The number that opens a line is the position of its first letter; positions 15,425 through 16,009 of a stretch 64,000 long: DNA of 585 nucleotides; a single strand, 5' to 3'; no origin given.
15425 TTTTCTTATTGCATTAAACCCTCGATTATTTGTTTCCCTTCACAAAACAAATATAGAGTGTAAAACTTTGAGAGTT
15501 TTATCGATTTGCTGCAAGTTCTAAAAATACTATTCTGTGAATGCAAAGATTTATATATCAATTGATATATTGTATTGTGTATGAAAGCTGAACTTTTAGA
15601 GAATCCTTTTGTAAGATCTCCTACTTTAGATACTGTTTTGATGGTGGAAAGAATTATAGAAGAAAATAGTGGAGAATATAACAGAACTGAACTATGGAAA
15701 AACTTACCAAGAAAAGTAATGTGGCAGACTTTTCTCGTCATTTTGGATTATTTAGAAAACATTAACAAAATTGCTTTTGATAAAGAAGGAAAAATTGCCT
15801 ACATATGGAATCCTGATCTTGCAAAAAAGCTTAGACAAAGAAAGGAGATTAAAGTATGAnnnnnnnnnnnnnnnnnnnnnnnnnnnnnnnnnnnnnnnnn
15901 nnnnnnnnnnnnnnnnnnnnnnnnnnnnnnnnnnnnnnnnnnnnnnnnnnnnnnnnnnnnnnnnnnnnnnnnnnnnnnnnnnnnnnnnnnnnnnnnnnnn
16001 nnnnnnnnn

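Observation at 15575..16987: RelE-like toxin module embedded in a recurring small-wH-protein plus TrmB-regulator neighbourhood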

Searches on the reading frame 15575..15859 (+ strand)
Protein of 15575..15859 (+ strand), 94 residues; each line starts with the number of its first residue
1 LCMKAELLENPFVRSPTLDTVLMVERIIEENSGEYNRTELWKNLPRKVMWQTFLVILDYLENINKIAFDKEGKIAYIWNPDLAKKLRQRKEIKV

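Call 3: search_protein_families(library=pfam, proteins=[window:15575-15859:+], max_evalue=0.1)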
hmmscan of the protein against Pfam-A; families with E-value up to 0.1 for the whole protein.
window:15575-15859:+ (94 aa): 2 families
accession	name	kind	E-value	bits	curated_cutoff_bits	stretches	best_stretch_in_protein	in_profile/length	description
PF07106.19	TBPIP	-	0.046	14.1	22.8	1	24-78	6-61/62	TBPIP/Hop2 winged helix domain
PF20292.4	MC7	-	0.052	14.1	27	1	27-74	19-68/69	ABC-three component (ABC-3C) system Middle Component 7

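Call 7: search_protein_families(library=ncbifam, proteins=[window:15581-15859:+], max_evalue=0.1)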
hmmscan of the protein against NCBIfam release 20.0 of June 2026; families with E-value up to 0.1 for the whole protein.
window:15581-15859:+ (92 aa): 0 families

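Call 9: search_solved_structures(query=window:15581-15859:+, max_evalue=10, show_alignments=2)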
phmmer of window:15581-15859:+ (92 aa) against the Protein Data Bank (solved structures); distinct sequences matched with E-value up to 10: 3.
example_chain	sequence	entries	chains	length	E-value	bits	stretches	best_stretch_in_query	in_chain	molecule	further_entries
9i05_Am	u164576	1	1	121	0.73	13.2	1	44-84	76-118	Putative ribosomal protein L20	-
9g6k_LB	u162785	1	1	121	0.75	13.1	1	44-84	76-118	Putative ribosomal protein L20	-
7aor_f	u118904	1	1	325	0.79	13.1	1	27-71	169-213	uS11m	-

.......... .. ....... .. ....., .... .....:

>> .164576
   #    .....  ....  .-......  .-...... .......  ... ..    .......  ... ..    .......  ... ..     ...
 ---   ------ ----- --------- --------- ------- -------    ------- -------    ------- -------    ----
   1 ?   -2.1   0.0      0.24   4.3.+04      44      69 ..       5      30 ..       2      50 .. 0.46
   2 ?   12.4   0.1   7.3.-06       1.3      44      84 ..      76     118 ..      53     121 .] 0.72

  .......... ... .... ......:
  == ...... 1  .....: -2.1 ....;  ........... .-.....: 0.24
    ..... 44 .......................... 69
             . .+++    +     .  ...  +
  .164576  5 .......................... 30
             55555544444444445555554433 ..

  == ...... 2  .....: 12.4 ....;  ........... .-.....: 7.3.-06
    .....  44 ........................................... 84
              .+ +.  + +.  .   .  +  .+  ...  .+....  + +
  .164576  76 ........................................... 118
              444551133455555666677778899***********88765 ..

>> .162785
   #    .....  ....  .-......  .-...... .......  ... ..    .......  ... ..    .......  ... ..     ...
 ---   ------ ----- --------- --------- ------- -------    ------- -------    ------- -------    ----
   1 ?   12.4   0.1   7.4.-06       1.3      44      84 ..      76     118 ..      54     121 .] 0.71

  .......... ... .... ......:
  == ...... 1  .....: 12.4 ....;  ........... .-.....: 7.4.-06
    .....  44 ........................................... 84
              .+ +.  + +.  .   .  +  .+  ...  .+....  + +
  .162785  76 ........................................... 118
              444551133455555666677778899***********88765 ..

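Call 10: find_homologous_proteins(query=window:15581-15859:+)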
Query window:15581-15859:+ (92 aa): 1337 proteins with E <= 0.001 among 1338 candidates; the best 120 are listed.
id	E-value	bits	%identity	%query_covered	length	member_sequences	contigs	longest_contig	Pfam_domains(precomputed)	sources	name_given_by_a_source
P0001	5.8e-49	181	91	100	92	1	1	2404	-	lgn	-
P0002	2.1e-47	176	88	100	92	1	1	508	-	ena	-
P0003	2.1e-47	176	89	100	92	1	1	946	-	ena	-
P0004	3.5e-47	176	87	100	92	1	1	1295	-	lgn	-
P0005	4.1e-47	175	90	98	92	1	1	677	-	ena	-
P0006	4.7e-47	175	87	100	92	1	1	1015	-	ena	-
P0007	4.1e-46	172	90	93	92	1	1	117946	-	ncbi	-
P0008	4.7e-46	172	89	98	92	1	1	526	-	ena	-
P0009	5.2e-46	172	87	100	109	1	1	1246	-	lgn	-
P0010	1.4e-45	171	85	100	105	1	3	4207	-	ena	-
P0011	2.6e-45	170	84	100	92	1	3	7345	-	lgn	-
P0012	2.6e-45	170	87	98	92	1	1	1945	-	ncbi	-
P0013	2.8e-45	170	88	92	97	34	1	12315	-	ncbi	-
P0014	3.0e-45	170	87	98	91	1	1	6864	-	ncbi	-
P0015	3.7e-45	169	90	93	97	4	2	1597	-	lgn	-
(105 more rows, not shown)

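Call 15: find_related_loci(query=A2, collection=genome_contigs, flank=6000)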
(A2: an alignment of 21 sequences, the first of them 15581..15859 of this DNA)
Query A2 (92 aa) in genome_contigs; peptide patterns used: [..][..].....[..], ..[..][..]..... (x = any residue, [..] = any of these).
398 stretches matched a pattern; 386 encode a relative of the query (tblastn E <= 1e-3); the best 80 are kept; 80 distinct loci.
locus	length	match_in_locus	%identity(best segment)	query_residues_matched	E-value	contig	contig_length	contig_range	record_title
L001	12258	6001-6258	90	7-92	4e-50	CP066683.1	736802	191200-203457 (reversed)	MAG: Candidatus Woesearchaeota archaeon isolate NC_groundwater_85_Ag_S-0.1um_31_13 chromosome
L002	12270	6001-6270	84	1-90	2e-49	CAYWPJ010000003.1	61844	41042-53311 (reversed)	MAG TPA_asm: uncultured Methanosarcinales archaeon isolate binchicken_co266_71 genome assembly, contig: NODE_1028_length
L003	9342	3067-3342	86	1-92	1e-49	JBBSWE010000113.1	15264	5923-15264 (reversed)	MAG: Nanoarchaeota archaeon isolate H52-bin155_1 H52_bin155_1_000000000113, whole genome shotgun sequence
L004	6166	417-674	92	5-90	1e-49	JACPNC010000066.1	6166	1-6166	MAG: Candidatus Woesearchaeota archaeon isolate NC_groundwater_565_Ag_S-0.1um_37_7 S35_SO-1_scaffold_262702, whole genom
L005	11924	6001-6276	85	1-92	2e-49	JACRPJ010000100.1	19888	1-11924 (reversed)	MAG: Candidatus Woesearchaeota archaeon isolate NC_groundwater_1984_Pr3_S-0.2um_40_2 scaffold_738315, whole genome shotg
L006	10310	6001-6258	87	7-92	3e-49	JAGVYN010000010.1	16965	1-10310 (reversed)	Candidatus Woesearchaeota archaeon isolate RIFOXYD1_FULL_40_14 rifoxyd1_full_scaffold_1717, whole genome shotgun sequenc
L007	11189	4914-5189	85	1-92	2e-49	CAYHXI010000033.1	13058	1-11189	MAG TPA_asm: uncultured Methanosarcinales archaeon isolate ERP119705_co15_591 genome assembly, contig: NODE_5395_length_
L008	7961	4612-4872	87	6-92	6e-49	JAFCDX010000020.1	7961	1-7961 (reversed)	Candidatus Woesearchaeota archaeon isolate Meg22_1012_Bin_171 Meg22_1012_Bin_171_scaffold_90277, whole genome shotgun se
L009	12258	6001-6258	88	7-92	7e-49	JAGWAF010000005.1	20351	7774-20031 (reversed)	Candidatus Woesearchaeota archaeon isolate RIFCSPHIGHO2_02_FULL_39_9 rifcsphigho2_02_scaffold_15617, whole genome shotgu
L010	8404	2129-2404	83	1-92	1e-48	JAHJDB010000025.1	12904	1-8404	MAG: Nanoarchaeota archaeon isolate Modern_marine.mb.327 Modern_marine.mb.327_k141_502422, whole genome shotgun sequence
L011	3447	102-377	82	1-92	3e-48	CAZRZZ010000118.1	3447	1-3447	MAG TPA_asm: uncultured Methanosarcinales archaeon isolate binchicken_co21_487 genome assembly, contig: NODE_46927_lengt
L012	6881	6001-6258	88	7-92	1e-47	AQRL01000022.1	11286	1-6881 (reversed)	Nanoarchaeota archaeon SCGC AAA011-G17 A11G17DRAFT_contig_16_0.17_C, whole genome shotgun sequence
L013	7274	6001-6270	82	3-92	1e-47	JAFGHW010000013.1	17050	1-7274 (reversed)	MAG: Candidatus Woesearchaeota archaeon isolate Zod_Metabat.157 k87_4042556, whole genome shotgun sequence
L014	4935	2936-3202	83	1-89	5e-48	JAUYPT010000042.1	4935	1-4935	MAG: Nanoarchaeota archaeon isolate C4_metabat.bin.53 C4_k141_201262, whole genome shotgun sequence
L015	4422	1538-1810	79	1-91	8e-48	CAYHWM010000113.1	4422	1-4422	MAG TPA_asm: uncultured Methanosarcinales archaeon isolate ERP119705_co15_631 genome assembly, contig: NODE_27448_length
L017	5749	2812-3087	82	1-92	3e-47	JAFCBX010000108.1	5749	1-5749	MAG: Methanosarcinales archaeon isolate AB_1215_Bin_111 AB_1215_Bin_111.fna_scaffold_146374, whole genome shotgun sequen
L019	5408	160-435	80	1-92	4e-47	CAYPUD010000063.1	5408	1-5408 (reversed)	MAG TPA_asm: uncultured Methanosarcinales archaeon isolate binchicken_co256_398 genome assembly, contig: NODE_47843_leng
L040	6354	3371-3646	79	1-92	3e-45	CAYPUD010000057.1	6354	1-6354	MAG TPA_asm: uncultured Methanosarcinales archaeon isolate binchicken_co256_398 genome assembly, contig: NODE_37285_leng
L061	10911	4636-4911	72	1-92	1e-43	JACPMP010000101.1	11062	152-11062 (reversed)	MAG: Candidatus Woesearchaeota archaeon isolate NC_groundwater_552_Ag_S-0.1um_34_16 S35_SO-1_scaffold_344966, whole geno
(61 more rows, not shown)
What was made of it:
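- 386 species-level genomes carry the small gene (call 15).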

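Call 18: predict_structure(alignment_id=A2)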
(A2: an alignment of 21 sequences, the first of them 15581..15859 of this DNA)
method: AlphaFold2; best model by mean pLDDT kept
length: 92 residues; sequences in the alignment: 21
mean_pLDDT: 79.1   pTM: 0.65
mean pLDDT of the five models: 79.1, 78.0, 76.7, 64.4, 49.2
residues with pLDDT >= 90: 43; 70-90: 20; 50-70: 19; < 50: 10
segments of 3 or more residues with pLDDT < 50: 1-4, 89-92
pLDDT, mean of each block of 10 residues (from residue 1): 50 82 92 94 91 93 90 75 52 46
secondary structure, 60 per line:
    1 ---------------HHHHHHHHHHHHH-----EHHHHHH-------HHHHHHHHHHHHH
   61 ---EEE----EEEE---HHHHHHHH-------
elements in order: H16-28 H35-40 H48-60 E64-66 E71-74 H78-85
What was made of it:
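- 15581..15859 (+): Antitoxin candidate: a 92-aa winged-helix protein with a low-confidence basic C-terminal tail; no Pfam or NCBIfam family. The AF2 model is H-H-H plus a beta-hairpin wing, with pLDDT above 90 over residues 20-70 (call 18).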

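Call 23: fold_search(model_id=the predicted structure, library=pdb)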
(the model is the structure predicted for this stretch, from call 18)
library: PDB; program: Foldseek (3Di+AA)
matches with E <= 10: 1469; with E <= 0.001: 0
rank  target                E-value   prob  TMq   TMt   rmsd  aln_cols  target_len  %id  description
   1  7vo0_G                2.9e-02  0.97  0.52  0.38   9.0       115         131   15  Streptomyces coelicolor zinc uptake regulator complexed with zinc and DNA (trimer of dimers) (released 2022-08-03)
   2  2pex_B                3.5e-02  0.99  0.53  0.37   9.8        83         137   11  Structure of reduced C22S OhrR from Xanthamonas Campestris (released 2007-12-11)
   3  9qbc                  4.0e-02  0.90  0.43  0.39   8.4        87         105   16  Crystal structure of Brachyspira hampsonii PadR (released 2026-03-11)
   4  2o0y_C                4.9e-02  0.96  0.51  0.21   6.9        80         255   12  Crystal structure of putative transcriptional regulator RHA1_ro06953 (IclR-family) from Rhodococcus sp. (released 2006-12-26)
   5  9a6f_A                4.9e-02  0.90  0.44  0.20   8.0        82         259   17  Integrative model of CODY-YPPF by crosslinking MS and deep learning (released 2024-09-18)
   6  3mq0_B                5.3e-02  0.97  0.53  0.22   7.1        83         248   14  Crystal Structure of Agobacterium tumefaciens repressor BlcR (released 2011-03-30)
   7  2g9w_A                5.7e-02  0.99  0.59  0.47   6.3        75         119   16  Crystal Structure of Rv1846c, a Putative Transcriptional Regulatory Protein of Mycobacterium Tuberculosis (released 2007-03-13)
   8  9qbd_B                6.5e-02  0.93  0.51  0.44   9.0        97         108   16  Crystal structure of Brachyspira hampsonii PadR with Leu88 replaced by 3-aminotyrosine (released 2026-03-11)
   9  9qo1_I                6.9e-02  0.97  0.48  0.11   5.6        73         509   12  Activated 9-subunit COP9 signalosome and neddylated SCF (SKP1-SKP2-CKS1) complex structure (released 2026-02-11)
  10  2co5_A                6.9e-02  0.95  0.51  0.51   7.1        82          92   10  F93 FROM STIV, a winged-helix DNA-binding protein (released 2006-05-31)
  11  1xma_B                7.4e-02  0.85  0.45  0.41   7.9        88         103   19  Structure of a transcriptional regulator from Clostridium thermocellum Cth-833 (released 2004-12-14)
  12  5icg                  7.4e-02  0.82  0.41  0.15   5.2        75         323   16  Crystal structure of apo (S)-norcoclaurine 6-O-methyltransferase (released 2016-06-08)
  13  3mwm_A                7.9e-02  0.97  0.48  0.36   3.0        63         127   19  Graded expression of zinc-responsive genes through two regulatory zinc-binding sites in Zur (released 2011-03-16)
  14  6kta_A                7.9e-02  0.90  0.47  0.34   6.4        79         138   19  Crystal structure of B. halodurans MntR in apo form (released 2019-12-04)
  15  9qbd_A                7.9e-02  0.89  0.46  0.42   7.0        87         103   14  Crystal structure of Brachyspira hampsonii PadR with Leu88 replaced by 3-aminotyrosine (released 2026-03-11)
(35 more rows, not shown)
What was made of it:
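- On Type II toxin-antitoxin system: The fold is a predicted winged helix (calls 18, 23).
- The model is a winged helix (calls 18, 23).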

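Call 52: search_protein_families(library=padloc, proteins=[window:15581-15859:+], max_evalue=0.1)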
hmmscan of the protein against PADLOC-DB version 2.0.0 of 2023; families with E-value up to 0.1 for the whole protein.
window:15581-15859:+ (92 aa): 0 families

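Call 57: search_protein_families(library=pfam, proteins=[L061:5008-6297:-, L061:6645-6941:+, L061:6981-7310:+, L061:3660-4442:+], max_evalue=0.01)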
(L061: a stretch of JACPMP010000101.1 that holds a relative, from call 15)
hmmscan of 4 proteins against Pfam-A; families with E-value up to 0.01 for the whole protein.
L061:5008-6297:- (429 aa): 0 families

L061:6645-6941:+ (98 aa): 0 families

L061:6981-7310:+ (109 aa): 2 families
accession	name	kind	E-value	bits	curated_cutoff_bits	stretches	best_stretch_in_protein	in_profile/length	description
PF12773.13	DZR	-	0.0062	17.1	27.3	1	5-38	12-33/45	Double zinc ribbon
PF25207.1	DUF7837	-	0.0075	16.7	27.8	0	31-55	7-31/47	Domain of unknown function (DUF7837)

L061:3660-4442:+ (260 aa): 0 families

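Call 69: search_protein_representatives(alignment_id=A5)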
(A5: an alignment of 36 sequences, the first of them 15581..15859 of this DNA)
Query: 36 sequences, 89 profile positions. Proteins with E-value up to 0.001 (for the whole library): 872; up to 1e-10: 501; up to 1e-30: 10. The best 150 are listed.
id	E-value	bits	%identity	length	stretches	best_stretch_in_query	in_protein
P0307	1.7e-48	178.3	-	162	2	6-78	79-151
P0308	8.3e-37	140.8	-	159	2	11-77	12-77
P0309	4.7e-35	135.2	-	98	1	2-84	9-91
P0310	1.2e-33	130.7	-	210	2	10-77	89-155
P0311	3.1e-33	129.4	-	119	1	4-83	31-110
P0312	9.8e-32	124.6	-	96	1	8-86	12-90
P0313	1.3e-31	124.1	-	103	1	1-85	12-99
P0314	6.9e-31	121.9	-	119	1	7-86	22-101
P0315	7.3e-31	121.8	-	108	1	6-86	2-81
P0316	8.0e-31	121.6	-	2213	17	7-30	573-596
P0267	1.3e-30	120.9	-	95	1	5-84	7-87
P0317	2.9e-30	119.9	-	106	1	6-85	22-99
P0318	6.9e-30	118.6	-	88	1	6-82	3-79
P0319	9.1e-30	118.3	-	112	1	5-84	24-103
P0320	9.7e-30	118.2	-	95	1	5-83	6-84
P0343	1.8e-27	110.9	-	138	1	11-84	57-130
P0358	8.9e-26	105.5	-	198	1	9-86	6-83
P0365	2.9e-25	103.8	-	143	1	7-82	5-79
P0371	9.1e-25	102.2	-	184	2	6-82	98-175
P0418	2.3e-22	94.5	-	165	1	4-84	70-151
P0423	3.1e-22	94.1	-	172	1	4-75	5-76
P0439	7.1e-22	93.0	-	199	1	7-83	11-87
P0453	3.1e-21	90.9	-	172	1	4-69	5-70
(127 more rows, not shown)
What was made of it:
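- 15581..15859 (+): There are 1337 close homologs (call 10) and 872 clusters at 50% identity (call 69).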

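Call 71: search_protein_families(library=pfam, alignment_id=A6, max_evalue=0.01)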
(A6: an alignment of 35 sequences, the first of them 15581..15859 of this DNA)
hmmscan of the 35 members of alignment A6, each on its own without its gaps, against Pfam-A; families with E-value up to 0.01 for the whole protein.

A. member 1, window:15581-15859:+ (92 aa): 0 families

B. families by the number of members that match (of 35 scanned): 7 families
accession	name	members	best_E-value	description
PF18765.7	Polbeta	2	8.9e-15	Polymerase beta, Nucleotidyltransferase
PF01909.29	NTP_transf_2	2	9.1e-15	Nucleotidyltransferase domain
PF22600.2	MTPAP-like_central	2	0.00069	Poly(A) RNA polymerase, mitochondrial-like, central palm domain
PF09106.17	SelB-wing_2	2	0.0058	Elongation factor SelB, winged helix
PF06348.16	DUF1059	1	1.5e-09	Protein of unknown function (DUF1059)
PF18506.7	RelB-like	1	2.2e-06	RelB Antitoxin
PF07106.19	TBPIP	1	0.0042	TBPIP/Hop2 winged helix domain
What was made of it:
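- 15581..15859 (+): No Pfam or NCBIfam family matches (calls 3, 7, 71).
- On Phd/YefM, RelB, RHH, XRE or AbrB antitoxin families: None of 35 diverse relatives matches one in the winged-helix core (call 71).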

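Call 72: search_solved_structures(query=A6, max_evalue=10, show_alignments=1)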
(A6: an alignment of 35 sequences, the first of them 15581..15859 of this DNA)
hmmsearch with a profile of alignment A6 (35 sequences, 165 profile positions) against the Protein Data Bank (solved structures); distinct sequences matched with E-value up to 10: 1.
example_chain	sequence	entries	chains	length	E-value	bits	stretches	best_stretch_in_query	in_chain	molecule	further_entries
5vfx_A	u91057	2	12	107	0.3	14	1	87-123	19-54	TcpK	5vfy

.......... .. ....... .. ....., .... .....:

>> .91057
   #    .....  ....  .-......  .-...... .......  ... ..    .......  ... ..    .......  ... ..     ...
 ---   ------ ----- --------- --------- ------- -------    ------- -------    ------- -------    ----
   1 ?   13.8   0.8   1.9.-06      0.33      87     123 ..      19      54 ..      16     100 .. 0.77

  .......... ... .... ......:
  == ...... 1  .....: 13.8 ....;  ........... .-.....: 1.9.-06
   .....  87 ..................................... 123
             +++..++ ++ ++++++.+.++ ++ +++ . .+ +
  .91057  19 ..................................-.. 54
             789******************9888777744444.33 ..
